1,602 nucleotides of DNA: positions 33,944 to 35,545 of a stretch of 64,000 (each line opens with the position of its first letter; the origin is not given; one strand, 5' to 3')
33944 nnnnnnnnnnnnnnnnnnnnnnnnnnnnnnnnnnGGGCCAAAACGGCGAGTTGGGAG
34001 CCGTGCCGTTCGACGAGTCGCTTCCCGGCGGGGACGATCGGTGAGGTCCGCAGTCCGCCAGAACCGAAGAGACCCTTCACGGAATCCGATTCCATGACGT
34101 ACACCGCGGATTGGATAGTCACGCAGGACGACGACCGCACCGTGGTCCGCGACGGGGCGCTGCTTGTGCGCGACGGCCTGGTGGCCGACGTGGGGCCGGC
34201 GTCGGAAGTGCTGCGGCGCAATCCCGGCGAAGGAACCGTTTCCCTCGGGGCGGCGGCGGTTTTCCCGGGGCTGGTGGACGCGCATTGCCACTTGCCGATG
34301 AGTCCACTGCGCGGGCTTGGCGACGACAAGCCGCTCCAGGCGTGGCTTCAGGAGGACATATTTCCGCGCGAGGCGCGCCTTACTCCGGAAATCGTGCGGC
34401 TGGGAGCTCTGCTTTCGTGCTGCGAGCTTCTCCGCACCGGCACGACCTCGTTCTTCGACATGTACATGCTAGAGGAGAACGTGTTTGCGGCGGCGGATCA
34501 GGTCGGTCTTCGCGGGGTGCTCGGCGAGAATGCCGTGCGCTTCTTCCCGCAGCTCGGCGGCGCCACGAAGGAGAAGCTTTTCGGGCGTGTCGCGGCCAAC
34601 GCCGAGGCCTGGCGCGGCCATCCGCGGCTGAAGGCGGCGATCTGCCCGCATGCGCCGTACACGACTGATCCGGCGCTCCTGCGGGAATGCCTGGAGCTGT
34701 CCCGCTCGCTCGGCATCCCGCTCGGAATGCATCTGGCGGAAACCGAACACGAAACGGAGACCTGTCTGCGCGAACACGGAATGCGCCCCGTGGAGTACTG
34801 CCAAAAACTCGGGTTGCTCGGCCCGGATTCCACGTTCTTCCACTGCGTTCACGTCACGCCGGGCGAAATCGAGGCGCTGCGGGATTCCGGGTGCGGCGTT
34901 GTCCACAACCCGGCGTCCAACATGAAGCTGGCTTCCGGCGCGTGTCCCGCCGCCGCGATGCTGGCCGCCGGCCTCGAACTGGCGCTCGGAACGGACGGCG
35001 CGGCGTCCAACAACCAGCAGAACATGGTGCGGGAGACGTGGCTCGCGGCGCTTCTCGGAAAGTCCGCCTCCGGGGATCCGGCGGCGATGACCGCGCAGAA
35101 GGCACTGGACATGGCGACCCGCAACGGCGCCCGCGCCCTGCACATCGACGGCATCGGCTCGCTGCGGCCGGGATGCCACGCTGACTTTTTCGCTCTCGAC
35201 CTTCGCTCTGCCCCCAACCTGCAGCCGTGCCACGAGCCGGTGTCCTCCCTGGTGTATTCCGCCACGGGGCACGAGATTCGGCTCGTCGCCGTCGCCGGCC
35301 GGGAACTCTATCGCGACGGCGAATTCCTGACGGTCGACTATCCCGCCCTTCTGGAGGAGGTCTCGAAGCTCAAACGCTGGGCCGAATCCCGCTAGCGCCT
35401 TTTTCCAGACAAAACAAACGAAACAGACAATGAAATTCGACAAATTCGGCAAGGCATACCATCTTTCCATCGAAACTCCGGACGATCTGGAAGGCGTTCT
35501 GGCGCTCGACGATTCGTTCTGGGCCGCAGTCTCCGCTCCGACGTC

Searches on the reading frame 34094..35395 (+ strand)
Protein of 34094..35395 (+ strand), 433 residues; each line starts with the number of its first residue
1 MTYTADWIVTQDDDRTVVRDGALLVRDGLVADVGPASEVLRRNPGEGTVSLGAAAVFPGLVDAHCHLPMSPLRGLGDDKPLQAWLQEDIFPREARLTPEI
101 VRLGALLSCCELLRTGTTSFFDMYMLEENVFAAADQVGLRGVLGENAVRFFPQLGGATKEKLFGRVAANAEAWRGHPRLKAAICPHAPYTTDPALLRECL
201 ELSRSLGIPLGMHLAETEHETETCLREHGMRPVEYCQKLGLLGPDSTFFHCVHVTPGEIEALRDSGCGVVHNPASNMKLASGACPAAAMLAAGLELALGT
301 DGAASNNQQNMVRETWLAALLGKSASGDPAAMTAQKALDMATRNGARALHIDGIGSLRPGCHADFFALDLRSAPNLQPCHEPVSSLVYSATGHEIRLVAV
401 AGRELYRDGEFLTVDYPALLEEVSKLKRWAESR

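Call 90: search_protein_families(library=pfam, proteins=[window:34094-35395:+], max_evalue=0.00001)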
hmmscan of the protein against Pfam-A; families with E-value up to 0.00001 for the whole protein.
window:34094-35395:+ (433 aa): 3 families
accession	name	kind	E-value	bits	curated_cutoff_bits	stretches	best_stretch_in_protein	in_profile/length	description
PF01979.26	Amidohydro_1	-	2e-61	208.6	25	1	56-404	2-344/345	Amidohydrolase family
PF07969.17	Amidohydro_3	-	1.8e-14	54.5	29.7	1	171-404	245-470/472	Amidohydrolase family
PF22039.1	HUTI_composite_bact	-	4.4e-07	29.8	25.5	1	21-45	1-25/26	Imidazolonepropionase-like composite domain, bacteria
